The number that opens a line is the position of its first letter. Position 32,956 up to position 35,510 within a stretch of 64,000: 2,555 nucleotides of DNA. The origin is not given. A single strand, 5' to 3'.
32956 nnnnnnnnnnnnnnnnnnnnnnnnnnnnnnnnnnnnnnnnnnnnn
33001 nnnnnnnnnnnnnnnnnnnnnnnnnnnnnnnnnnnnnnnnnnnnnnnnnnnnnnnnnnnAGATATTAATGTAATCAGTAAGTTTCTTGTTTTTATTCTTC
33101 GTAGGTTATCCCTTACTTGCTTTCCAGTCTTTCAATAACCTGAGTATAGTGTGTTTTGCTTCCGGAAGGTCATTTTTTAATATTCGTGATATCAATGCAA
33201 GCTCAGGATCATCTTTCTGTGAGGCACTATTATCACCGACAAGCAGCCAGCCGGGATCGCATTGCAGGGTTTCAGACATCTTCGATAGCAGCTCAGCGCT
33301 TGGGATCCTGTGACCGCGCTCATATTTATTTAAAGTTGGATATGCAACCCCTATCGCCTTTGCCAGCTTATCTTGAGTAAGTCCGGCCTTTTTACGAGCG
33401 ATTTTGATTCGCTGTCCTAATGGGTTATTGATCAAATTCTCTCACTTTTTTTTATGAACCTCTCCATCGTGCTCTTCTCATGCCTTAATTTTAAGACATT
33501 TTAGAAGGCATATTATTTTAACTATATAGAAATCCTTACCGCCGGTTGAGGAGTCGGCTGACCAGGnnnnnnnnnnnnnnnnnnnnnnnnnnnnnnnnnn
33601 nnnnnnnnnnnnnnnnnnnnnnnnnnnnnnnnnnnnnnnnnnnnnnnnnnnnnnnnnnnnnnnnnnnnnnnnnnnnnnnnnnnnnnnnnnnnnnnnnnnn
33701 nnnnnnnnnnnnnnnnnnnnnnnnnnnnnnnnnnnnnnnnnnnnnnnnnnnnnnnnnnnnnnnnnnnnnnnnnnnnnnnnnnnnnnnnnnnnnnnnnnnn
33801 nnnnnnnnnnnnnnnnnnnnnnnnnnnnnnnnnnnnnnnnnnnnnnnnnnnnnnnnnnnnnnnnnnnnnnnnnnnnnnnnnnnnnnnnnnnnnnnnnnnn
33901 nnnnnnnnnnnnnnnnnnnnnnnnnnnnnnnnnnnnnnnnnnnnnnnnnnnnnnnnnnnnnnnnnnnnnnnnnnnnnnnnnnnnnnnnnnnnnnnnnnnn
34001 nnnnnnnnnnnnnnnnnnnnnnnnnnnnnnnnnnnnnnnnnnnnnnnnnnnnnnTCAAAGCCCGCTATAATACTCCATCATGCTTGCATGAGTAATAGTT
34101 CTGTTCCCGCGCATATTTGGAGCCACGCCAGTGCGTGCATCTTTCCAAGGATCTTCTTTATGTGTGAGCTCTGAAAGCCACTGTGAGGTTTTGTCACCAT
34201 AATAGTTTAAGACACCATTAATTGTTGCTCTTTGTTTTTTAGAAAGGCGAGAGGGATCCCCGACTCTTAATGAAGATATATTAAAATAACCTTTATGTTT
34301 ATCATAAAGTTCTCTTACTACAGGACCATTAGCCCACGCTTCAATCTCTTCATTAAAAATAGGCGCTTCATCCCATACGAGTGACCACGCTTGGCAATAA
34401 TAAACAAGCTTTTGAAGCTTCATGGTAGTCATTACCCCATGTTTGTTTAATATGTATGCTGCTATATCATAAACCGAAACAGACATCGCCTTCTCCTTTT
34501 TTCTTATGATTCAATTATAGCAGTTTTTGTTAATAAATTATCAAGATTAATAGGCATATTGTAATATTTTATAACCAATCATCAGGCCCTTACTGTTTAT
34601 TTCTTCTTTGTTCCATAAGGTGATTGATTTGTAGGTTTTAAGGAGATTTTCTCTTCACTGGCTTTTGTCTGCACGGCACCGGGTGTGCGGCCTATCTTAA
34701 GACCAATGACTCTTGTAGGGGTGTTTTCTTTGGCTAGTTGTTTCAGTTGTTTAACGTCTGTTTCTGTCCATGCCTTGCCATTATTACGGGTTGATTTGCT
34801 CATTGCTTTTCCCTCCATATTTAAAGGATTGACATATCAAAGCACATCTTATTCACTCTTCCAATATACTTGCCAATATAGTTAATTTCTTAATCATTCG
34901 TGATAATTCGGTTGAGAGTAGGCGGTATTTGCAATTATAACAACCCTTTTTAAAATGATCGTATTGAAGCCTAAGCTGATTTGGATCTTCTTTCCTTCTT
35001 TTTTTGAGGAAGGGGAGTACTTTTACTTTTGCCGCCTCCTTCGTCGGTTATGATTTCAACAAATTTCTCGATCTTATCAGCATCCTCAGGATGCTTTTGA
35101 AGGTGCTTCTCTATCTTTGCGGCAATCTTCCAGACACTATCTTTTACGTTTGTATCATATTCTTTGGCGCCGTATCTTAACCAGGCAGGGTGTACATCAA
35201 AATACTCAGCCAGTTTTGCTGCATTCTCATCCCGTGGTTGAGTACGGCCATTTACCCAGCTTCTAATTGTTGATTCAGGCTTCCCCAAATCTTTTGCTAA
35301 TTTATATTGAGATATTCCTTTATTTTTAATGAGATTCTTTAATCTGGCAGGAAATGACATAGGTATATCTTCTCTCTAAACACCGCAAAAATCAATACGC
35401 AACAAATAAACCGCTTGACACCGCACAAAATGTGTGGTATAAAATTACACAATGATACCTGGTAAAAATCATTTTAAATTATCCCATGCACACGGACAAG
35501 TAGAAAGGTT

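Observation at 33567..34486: Panacea (DUF4065/SocA-like) domain protein co-translated with an unrecognised 163-aa partner. Candidate novel toxin-antitoxin or abortive-infection pair.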

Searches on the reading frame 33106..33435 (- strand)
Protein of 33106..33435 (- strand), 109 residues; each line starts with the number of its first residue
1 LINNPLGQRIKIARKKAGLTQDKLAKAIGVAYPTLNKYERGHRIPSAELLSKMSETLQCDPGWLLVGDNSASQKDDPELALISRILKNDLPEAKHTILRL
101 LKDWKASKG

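Call 3: search_protein_families(library=pfam, proteins=[window:33106-33435:-], max_evalue=1)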
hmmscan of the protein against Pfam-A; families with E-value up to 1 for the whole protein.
window:33106-33435:- (109 aa): 10 families
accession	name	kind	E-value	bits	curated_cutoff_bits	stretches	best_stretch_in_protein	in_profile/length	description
PF01381.28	HTH_3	-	5.8e-19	68.3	23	1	10-64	1-55/55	Helix-turn-helix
PF12844.13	HTH_19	-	6.5e-10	39.2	30.2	1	7-67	1-61/64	Helix-turn-helix domain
PF13560.12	HTH_31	-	8.4e-10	39.3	27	1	6-61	2-58/64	Helix-turn-helix domain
PF13443.12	HTH_26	-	1.4e-06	28.8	22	1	9-64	1-57/63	Cro/C1-type HTH DNA-binding domain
PF15731.11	MqsA_antitoxin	-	0.0039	17.7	30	1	8-51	72-115/131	Antitoxin component of bacterial toxin-antitoxin system, MqsA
PF13412.12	HTH_24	-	0.012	15.6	21.9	1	11-38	10-37/48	Winged helix-turn-helix DNA-binding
PF13384.12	HTH_23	-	0.025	14.9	24.6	1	8-37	6-36/50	Homeodomain-like domain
PF13744.12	HTH_37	-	0.038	14.2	27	1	6-42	19-55/80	Helix-turn-helix domain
PF05225.22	HTH_psq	-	0.11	12.7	20.4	1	18-42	15-40/45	helix-turn-helix, Psq domain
PF20432.4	Xre-like-HTH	-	0.14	12.9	25.8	1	14-45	19-51/63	Antitoxin Xre-like helix-turn-helix domain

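Call 4: search_protein_families(library=padloc, proteins=[window:33106-33435:-], max_evalue=1)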
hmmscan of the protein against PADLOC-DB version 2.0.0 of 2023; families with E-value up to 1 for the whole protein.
window:33106-33435:- (109 aa): 23 families
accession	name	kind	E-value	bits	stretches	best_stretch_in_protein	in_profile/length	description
PDLC03949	RmrA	-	3.4e-12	43.9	1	8-74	5-71/363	-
PDLC02926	HTH_VI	-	5.7e-11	40.5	1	6-72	2-68/92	-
PDLC03951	RmrA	-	6e-11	39.9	1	7-70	10-71/400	-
PDLC03947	RmrA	-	6.8e-11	39.6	1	3-60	9-66/383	-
PDLC04142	capH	-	2.2e-09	36.3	1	1-106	2-100/103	capH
PDLC03952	RmrA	-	8.2e-09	32.8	1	8-64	25-81/395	-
PDLC03954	RmrA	-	1.4e-08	32.1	1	3-75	8-79/380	-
PDLC03948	RmrA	-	8e-08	29.6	1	7-79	10-82/397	-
PDLC03944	RmrA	-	1.2e-07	29.2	1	7-59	8-60/384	-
PDLC03955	RmrA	-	3.7e-07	27.7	1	8-60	23-75/371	-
PDLC03946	RmrA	-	1.5e-06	25.2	1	8-69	5-66/357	-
PDLC04775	PDC-M69A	-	3.4e-06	25.5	1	6-87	8-87/113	-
PDLC03667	Control_protein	-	1.5e-05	23.2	1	8-60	4-60/101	control protein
PDLC03669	Control_protein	-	3.2e-05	22.1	1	8-50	12-54/96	control protein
PDLC03956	RmrA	-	4.7e-05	20.6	1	7-70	10-74/399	-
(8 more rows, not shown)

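Call 5: search_protein_families(library=phrogs, proteins=[window:33106-33435:-], max_evalue=0.1)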
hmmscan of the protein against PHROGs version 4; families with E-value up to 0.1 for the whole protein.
window:33106-33435:- (109 aa): 43 families (the best 25 are shown)
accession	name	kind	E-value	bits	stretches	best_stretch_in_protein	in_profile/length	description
phrog_8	-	transcription regulation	3.3e-18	67.3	1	1-89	72-150/346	transcriptional regulator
phrog_4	-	transcription regulation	9.2e-16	58.8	1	5-76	136-203/400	transcriptional repressor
phrog_2328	-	transcription regulation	2.2e-14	54.4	1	5-78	15-86/128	transcriptional repressor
phrog_3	-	transcription regulation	4.1e-14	54.2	1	2-78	85-159/430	transcriptional repressor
phrog_4836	-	transcription regulation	6.1e-14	53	1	6-104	76-167/194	CII-like regulator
phrog_2967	-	transcription regulation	7.7e-14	52.8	1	3-74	8-78/225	transcriptional regulator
phrog_2439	-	transcription regulation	5.1e-11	43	1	6-69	8-71/367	transcriptional regulator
phrog_5823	-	transcription regulation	1.2e-10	42.2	1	6-86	7-91/404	transcriptional regulator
phrog_2104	-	unknown function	3.1e-09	38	1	8-53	42-87/103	-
phrog_7241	-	transcription regulation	1.4e-08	35.8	1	9-64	65-120/122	transcriptional regulator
phrog_147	-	transcription regulation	9.9e-08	33.3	1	6-67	5-69/100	transcriptional regulator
phrog_1373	-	transcription regulation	1.6e-07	32.5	1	6-68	64-126/166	transcriptional regulator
phrog_4739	-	unknown function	3.6e-07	31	1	7-77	69-139/167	-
phrog_6499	-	transcription regulation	3.3e-06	27.6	1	9-58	10-65/157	transcriptional regulator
phrog_7396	-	unknown function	4e-06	27.7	1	6-65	16-78/227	-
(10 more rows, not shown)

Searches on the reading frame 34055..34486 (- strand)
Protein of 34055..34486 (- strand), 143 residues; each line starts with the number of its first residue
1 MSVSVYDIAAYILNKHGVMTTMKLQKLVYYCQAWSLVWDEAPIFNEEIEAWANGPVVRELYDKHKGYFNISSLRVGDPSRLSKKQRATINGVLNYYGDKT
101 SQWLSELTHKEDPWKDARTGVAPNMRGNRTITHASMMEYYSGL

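Call 3: search_protein_families(library=pfam, proteins=[window:34055-34486:-], max_evalue=1)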
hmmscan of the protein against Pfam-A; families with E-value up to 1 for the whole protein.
window:34055-34486:- (143 aa): 1 family
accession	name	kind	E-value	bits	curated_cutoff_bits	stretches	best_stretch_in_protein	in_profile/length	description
PF13274.11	SocA_Panacea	-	1.4e-20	74.7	25.7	1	24-115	1-113/113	Antitoxin SocA-like, Panacea domain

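Call 4: search_protein_families(library=padloc, proteins=[window:34055-34486:-], max_evalue=1)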
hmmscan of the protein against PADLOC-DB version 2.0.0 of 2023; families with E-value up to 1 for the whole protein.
window:34055-34486:- (143 aa): 0 families

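Call 5: search_protein_families(library=phrogs, proteins=[window:34055-34486:-], max_evalue=0.1)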
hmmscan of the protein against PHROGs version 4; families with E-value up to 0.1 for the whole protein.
window:34055-34486:- (143 aa): 3 families
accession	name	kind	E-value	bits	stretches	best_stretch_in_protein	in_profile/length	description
phrog_1281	-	unknown function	1.5e-38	133.5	1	2-141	7-151/195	-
phrog_10390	-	unknown function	2.5e-30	107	1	3-140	149-291/299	-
phrog_3658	-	unknown function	0.033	15.5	1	5-31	7-34/91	-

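Call 6: search_protein_families(library=ncbifam, proteins=[window:34055-34486:-], max_evalue=1)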
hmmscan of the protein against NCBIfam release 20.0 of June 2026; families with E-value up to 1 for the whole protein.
window:34055-34486:- (143 aa): 1 family
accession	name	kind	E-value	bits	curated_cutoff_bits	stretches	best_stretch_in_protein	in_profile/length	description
NF047745.1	SocA_antitoxin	equivalog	1.7e-11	44.2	190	1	18-109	20-123/176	type VI toxin-antitoxin system SocA family antitoxin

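Call 39: search_protein_families(library=pfam, alignment_id=A3, max_evalue=0.001)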
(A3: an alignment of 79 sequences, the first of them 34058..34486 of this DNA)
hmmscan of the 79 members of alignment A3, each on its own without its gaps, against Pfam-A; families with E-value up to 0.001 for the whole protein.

A. member 1, window:34058-34486:- (143 aa): 1 family
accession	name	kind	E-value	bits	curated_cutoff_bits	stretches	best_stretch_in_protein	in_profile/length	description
PF13274.11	SocA_Panacea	-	1.4e-20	74.7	25.7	1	24-115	1-113/113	Antitoxin SocA-like, Panacea domain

B. families by the number of members that match (of 79 scanned): 1 family
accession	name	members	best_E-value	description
PF13274.11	SocA_Panacea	79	1.2e-24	Antitoxin SocA-like, Panacea domain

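Call 47: search_dna_similar(query=window:34058-34486:-, collection=phages, mode=protein, max_evalue=0.001, max_rows=60)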
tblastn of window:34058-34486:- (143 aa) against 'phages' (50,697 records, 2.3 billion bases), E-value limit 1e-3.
Records with a match: 169; places in all: 174; records where one place covers at least 80% of the query: 99.
Best place of each record, by identity: <60% 169.
By first word of the organism name: Streptococcus 27; Pseudomonas 20; Bacteriophage 19; Stx2a-converting 19; Paenibacillus 15; Escherichia 8; Staphylococcus 6; Burkholderia 6; Listeria 5; Clostridium 5; and 25 more.
By host as written in the record: - 31; Pseudomonas aeruginosa 18; Helicobacter cinaedi 12; Paenibacillus larvae 11; Listeria monocytogenes 4; Riemerella anatipestifer 3; Staphylococcus aureus 3; Salmonella serovar Haardt 2; and 74 more.
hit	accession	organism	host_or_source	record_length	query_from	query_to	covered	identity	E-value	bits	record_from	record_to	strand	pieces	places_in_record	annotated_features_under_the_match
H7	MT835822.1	Bacteriophage sp.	human fecal samples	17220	4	143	98%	50.7%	2e-42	154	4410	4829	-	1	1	record has no annotation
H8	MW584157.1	Mycobacterium phage prophi68-1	Mycobacterium abscessus GD68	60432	1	141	99%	39.7%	8e-28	112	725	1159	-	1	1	3: GepA-like toxin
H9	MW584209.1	Mycobacterium phage prophiGD04-1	Mycobacterium abscessus GD04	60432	1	141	99%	39.7%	8e-28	112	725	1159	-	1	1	3: GepA-like toxin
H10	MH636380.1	Cylindrospermopsis raciborskii virus RM-2018a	Reeuwijkse Plassen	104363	3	140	97%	35.9%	2e-16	80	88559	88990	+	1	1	putative phage-associated protein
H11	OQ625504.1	Cylindrospermopsis phage Cr-LKS4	Cylindrospermopsis raciborskii KLL07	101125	3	140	97%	35.9%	2e-16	80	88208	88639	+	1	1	hypothetical protein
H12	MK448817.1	Streptococcus phage Javan59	Streptococcus anginosus 1505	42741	4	140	96%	35.7%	5e-19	87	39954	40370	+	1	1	hypothetical protein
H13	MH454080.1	Paenibacillus phage Ley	Paenibacillus larvae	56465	3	142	98%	34.5%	2e-15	77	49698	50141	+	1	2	hypothetical protein (x2)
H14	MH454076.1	Paenibacillus phage Ash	Paenibacillus larvae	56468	3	142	98%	34.5%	2e-15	77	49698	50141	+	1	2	hypothetical protein (x2)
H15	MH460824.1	Paenibacillus phage Unity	Paenibacillus larvae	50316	3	142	98%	34.5%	2e-15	77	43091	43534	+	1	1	hypothetical protein | antitoxin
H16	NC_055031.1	Paenibacillus phage Unity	Paenibacillus larvae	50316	3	142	98%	34.5%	2e-15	77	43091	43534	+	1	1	DUF4065 domain-containing protein | antitoxin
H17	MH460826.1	Paenibacillus phage Heath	Paenibacillus larvae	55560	3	142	98%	34.5%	2e-15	77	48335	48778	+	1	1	hypothetical protein | antitoxin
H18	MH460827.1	Paenibacillus phage Halcyone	Paenibacillus larvae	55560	3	142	98%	34.5%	2e-15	77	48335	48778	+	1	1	hypothetical protein | antitoxin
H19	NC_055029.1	Paenibacillus phage Halcyone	Paenibacillus larvae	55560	3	142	98%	34.5%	2e-15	77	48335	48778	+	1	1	DUF4065 domain-containing protein | antitoxin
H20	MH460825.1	Paenibacillus phage Scottie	Paenibacillus larvae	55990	3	142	98%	34.5%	2e-15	77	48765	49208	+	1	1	hypothetical protein | antitoxin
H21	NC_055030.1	Paenibacillus phage Scottie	Paenibacillus larvae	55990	3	142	98%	34.5%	2e-15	77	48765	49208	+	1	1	DUF4065 domain-containing protein | antitoxin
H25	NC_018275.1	Salmonella phage vB_SemP_Emek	Salmonella serovar Haardt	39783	3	141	97%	34.0%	3e-16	80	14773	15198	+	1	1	DUF4065 domain-containing protein | hypothetical protein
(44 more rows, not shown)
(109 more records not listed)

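Call 48: get_annotated_region(hit=H25, flank=1500)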
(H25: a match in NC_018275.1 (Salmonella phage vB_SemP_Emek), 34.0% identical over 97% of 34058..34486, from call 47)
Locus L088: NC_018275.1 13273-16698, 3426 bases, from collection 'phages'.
description: Salmonella phage vB_SemP_Emek, complete genome.
organism: Salmonella phage vB_SemP_Emek (NCBI taxid 1168548)
taxonomy: Viruses; Duplodnaviria; Heunggongvirae; Uroviricota; Caudoviricetes; Lederbergvirus
host: Salmonella serovar Haardt; source: sewage; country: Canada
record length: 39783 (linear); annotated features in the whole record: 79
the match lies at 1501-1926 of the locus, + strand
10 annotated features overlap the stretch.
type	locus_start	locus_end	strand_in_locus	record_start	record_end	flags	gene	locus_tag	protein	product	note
CDS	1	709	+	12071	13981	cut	-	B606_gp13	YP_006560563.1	DNA transfer protein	similar to N-terminus of YP_516199.1 phage DNA transfer protein [Sodalis phage phiSG1] and C-terminus of YP_063718.1 ...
CDS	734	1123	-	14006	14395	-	-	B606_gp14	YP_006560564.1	hypothetical protein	similar to NP_958214.1 gene 38 protein [Enterobacteria phage Sf6]; orf129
CDS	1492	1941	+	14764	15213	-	-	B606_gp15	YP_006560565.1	DUF4065 domain-containing protein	orf149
CDS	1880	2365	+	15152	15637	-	-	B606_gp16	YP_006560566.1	hypothetical protein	orf161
regulatory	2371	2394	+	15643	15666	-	-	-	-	terminator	rho-independent terminator; discovered using MFOLD 3.2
CDS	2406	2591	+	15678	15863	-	-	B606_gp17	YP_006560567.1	hypothetical protein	orf61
CDS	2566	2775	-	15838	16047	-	-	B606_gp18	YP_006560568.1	hypothetical protein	orf69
CDS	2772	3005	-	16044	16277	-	-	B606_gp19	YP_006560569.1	hypothetical protein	orf77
CDS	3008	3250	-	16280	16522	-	mnt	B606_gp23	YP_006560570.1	partition protein ATPase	similar to N-terminus of NP_059641.1 Mnt [Enterobacteria phage P22]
CDS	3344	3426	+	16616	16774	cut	arc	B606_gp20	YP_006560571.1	Arc-like repressor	similar to NP_059642.1 Arc [Enterobacteria phage P22]; motifs: pfam03869; transcriptional repressor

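Call 49: get_annotated_region(hit=H8, flank=1500)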
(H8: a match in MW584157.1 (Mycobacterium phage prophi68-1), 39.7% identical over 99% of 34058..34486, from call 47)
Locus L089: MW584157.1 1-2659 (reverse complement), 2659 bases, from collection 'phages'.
description: Mycobacterium phage prophi68-1, complete genome.
organism: Mycobacterium phage prophi68-1 (NCBI taxid 2813220)
taxonomy: Viruses; Duplodnaviria; Heunggongvirae; Uroviricota; Caudoviricetes
host: Mycobacterium abscessus GD68; source: -; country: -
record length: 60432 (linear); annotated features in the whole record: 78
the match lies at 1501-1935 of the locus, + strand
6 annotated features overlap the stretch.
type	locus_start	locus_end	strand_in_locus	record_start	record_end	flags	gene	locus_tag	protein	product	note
CDS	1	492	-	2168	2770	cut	6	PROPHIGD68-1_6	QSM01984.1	hypothetical protein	-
CDS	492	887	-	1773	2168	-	5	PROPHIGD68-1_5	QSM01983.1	WXG motif protein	-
CDS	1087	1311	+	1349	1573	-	4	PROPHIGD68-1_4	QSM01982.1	hypothetical protein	-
CDS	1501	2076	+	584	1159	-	3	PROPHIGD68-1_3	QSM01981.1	GepA-like toxin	-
CDS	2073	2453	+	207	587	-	2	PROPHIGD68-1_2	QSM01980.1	antitoxin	-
CDS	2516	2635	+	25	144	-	1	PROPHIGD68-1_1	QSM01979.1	hypothetical protein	-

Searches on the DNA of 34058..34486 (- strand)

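Call 86: search_dna_similar(query=L088:1492-2365:+, collection=ecoli_genomes, mode=distant, max_rows=10, rows=spread)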
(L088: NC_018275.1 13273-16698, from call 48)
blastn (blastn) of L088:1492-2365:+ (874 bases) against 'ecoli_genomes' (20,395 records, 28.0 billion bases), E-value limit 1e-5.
Records with a match: 82; places in all: 85; records where one place covers at least 80% of the query: 48.
Genomes with a match: 82 of 5426; with a place that covers at least 80% of the query: 48. Places per genome that has any: lowest 1, median 1, highest 2. On chromosomes: 84 places; on plasmids: 1.
Best place of each record, by identity: >=99% 44; 95-99% 4; 60-80% 34.
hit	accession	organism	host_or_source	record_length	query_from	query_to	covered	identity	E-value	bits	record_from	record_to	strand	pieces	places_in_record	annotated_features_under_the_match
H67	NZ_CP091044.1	Escherichia coli strain STEC346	pork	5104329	1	874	100%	100.0%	0e+0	1577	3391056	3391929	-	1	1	Panacea domain-containing protein | hypothetical protein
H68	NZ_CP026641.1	Escherichia coli strain FORC_082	chicken meat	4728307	1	874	100%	99.4%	0e+0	1554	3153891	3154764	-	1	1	Panacea domain-containing protein | hypothetical protein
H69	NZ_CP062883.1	Escherichia coli strain Res13-Lact-PEA06-10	Sus scrofa domesticus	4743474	1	874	100%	99.3%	0e+0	1550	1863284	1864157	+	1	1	Panacea domain-containing protein | hypothetical protein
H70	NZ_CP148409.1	Escherichia coli strain Z1323CEC0017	Chicken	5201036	1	874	100%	99.3%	0e+0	1550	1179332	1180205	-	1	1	Panacea domain-containing protein | hypothetical protein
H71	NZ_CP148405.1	Escherichia coli strain Z1323CEC0018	Chicken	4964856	1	874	100%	99.2%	0e+0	1545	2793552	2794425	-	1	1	Panacea domain-containing protein | hypothetical protein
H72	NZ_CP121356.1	Escherichia coli strain rl0044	Sus scrofa domesticus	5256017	1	874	100%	99.0%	0e+0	1536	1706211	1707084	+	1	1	Panacea domain-containing protein | hypothetical protein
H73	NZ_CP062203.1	Escherichia coli strain K_EC180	swine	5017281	2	874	53%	72.5%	8e-46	263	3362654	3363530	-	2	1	Panacea domain-containing protein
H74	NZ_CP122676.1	Escherichia coli strain ETEC4070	Sus scrofa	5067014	2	874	53%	72.5%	8e-46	263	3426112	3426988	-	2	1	Panacea domain-containing protein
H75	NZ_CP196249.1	Escherichia coli strain AH21H025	Homo sapiens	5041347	2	874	53%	72.5%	8e-46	263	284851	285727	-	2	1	Panacea domain-containing protein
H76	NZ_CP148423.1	Escherichia coli strain Z1323CEC0015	Chicken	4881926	2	874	53%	72.3%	3e-44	258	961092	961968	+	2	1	Panacea domain-containing protein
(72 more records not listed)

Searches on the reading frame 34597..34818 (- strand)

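Call 3: search_protein_families(library=pfam, proteins=[window:34597-34818:-], max_evalue=1)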
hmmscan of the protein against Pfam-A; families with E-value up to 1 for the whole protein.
window:34597-34818:- (73 aa): 0 families

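Call 4: search_protein_families(library=padloc, proteins=[window:34597-34818:-], max_evalue=1)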
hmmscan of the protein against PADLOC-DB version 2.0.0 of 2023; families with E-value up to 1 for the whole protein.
window:34597-34818:- (73 aa): 0 families

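Call 5: search_protein_families(library=phrogs, proteins=[window:34597-34818:-], max_evalue=0.1)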
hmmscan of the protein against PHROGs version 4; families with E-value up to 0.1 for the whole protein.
window:34597-34818:- (73 aa): 4 families
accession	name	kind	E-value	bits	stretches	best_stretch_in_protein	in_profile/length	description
phrog_323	-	transcription regulation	2.6e-09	38.1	1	3-66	132-198/319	transcriptional regulator, D5-like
phrog_11013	-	unknown function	0.00013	22.8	1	11-59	27-74/87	-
phrog_2511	-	DNA, RNA and nucleotide metabolism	0.019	15.8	1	8-54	30-76/100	HTH DNA binding protein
phrog_14101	-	transcription regulation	0.068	14.7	1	15-59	5-48/103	transcriptional regulator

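Call 6: search_protein_families(library=ncbifam, proteins=[window:34597-34818:-], max_evalue=1)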
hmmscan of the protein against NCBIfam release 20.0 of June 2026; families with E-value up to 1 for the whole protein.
window:34597-34818:- (73 aa): 0 families

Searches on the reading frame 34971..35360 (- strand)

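Call 3: search_protein_families(library=pfam, proteins=[window:34971-35360:-], max_evalue=1)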
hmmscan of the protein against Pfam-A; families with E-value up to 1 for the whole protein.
window:34971-35360:- (129 aa): 12 families
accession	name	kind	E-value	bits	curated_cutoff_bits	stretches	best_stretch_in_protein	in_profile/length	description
PF01381.28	HTH_3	-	2.1e-15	56.9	23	1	7-61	1-55/55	Helix-turn-helix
PF12844.13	HTH_19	-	3.1e-08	33.8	30.2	1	6-61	3-58/64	Helix-turn-helix domain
PF13443.12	HTH_26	-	2.6e-07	31.2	22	1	6-59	1-55/63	Cro/C1-type HTH DNA-binding domain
PF13560.12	HTH_31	-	4.3e-05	24.2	27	1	5-59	4-59/64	Helix-turn-helix domain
PF13384.12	HTH_23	-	0.0029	17.8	24.6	1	10-37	13-39/50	Homeodomain-like domain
PF16525.10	MHB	-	0.0093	16.6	27.4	1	39-59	37-57/77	Haemophore, haem-binding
PF01322.25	Cytochrom_C_2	-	0.011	17.1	26.5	1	44-102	36-95/121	Cytochrome C'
PF07022.19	Phage_CI_repr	-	0.02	15.6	22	1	6-67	2-63/65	Bacteriophage CI repressor helix-turn-helix domain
PF04218.19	CENP-B_N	-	0.027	14.5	21.2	1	15-39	22-46/53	CENP-B N-terminal DNA-binding domain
PF13936.12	HTH_38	-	0.037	14.2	27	1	12-32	17-37/44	Helix-turn-helix domain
PF15943.11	YdaS_toxin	-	0.11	12.7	30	1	8-41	2-34/65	Bacterial toxin YdaS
PF20317.4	HTH_60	-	0.12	13.1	24.1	1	3-69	6-71/140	Helix-turn-helix domain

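Call 4: search_protein_families(library=padloc, proteins=[window:34971-35360:-], max_evalue=1)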
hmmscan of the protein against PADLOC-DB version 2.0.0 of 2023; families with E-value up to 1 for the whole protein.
window:34971-35360:- (129 aa): 18 families
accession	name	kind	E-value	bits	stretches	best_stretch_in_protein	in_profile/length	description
PDLC03951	RmrA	-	2.2e-09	34.8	1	4-90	10-94/400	-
PDLC04142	capH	-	8.7e-08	31.2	1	1-107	5-101/103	capH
PDLC03948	RmrA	-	2.3e-07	28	1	4-89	10-95/397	-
PDLC04760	PDC-M64C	-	2.6e-07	28.9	1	5-39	29-63/93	-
PDLC03954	RmrA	-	3.1e-05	21.1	1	4-91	12-98/380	-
PDLC04762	PDC-M64C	-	0.00013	20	1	6-39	31-64/97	-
PDLC02926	HTH_VI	-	0.00023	19.3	1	7-84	6-85/92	-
PDLC04758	PDC-M64B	-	0.00025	19.5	1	5-39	33-67/123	-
PDLC03949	RmrA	-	0.00032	17.7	1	4-64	4-64/363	-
PDLC03956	RmrA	-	0.00038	17.6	1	4-61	10-68/399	-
PDLC03945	RmrA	-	0.001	16.3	1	5-91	5-95/394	-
PDLC04759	PDC-M64B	-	0.0033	15.5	1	9-39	33-63/135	-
PDLC04757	PDC-M64B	-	0.0033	15.4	1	6-39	33-66/128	-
PDLC04133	mad1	-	0.011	14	1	16-37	6-27/60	mads_1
PDLC03947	RmrA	-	0.012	12.4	1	3-60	12-69/383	-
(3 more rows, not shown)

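Call 5: search_protein_families(library=phrogs, proteins=[window:34971-35360:-], max_evalue=0.1)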
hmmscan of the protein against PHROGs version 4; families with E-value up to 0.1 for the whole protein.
window:34971-35360:- (129 aa): 36 families (the best 25 are shown)
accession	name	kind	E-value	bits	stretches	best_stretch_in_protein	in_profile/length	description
phrog_8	-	transcription regulation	1.7e-18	68.2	1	1-91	75-150/346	transcriptional regulator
phrog_2967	-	transcription regulation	6.6e-18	66.1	1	3-90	11-97/225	transcriptional regulator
phrog_4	-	transcription regulation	3.7e-16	60.1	1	1-90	135-205/400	transcriptional repressor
phrog_3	-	transcription regulation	1e-12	49.6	1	1-80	87-181/430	transcriptional repressor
phrog_2328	-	transcription regulation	3.2e-10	40.9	1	4-69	17-82/128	transcriptional repressor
phrog_3037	-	transcription regulation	1.3e-09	39.1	1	3-78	27-91/189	transcriptional repressor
phrog_2439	-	transcription regulation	2.6e-09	37.4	1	4-86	9-89/367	transcriptional regulator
phrog_4779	-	transcription regulation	1.4e-07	32.9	1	1-79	1-82/98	transcriptional regulator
phrog_638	-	transcription regulation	2.3e-07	31.8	1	13-82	14-86/145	transcriptional regulator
phrog_296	-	integration and excision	3.6e-07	30.3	1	5-112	230-332/626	DNA transposition protein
phrog_1994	-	DNA, RNA and nucleotide metabolism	1.6e-06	29.2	1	6-89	3-85/170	DNA binding protein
phrog_35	-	transcription regulation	4.6e-06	27.8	1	7-62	78-134/181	transcriptional repressor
phrog_4441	-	DNA, RNA and nucleotide metabolism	5e-06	27.7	1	17-64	20-67/98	HTH DNA binding protein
phrog_4583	-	transcription regulation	2.9e-05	25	1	7-59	15-67/81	transcriptional repressor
phrog_147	-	transcription regulation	3.2e-05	25.2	1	2-64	4-69/100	transcriptional regulator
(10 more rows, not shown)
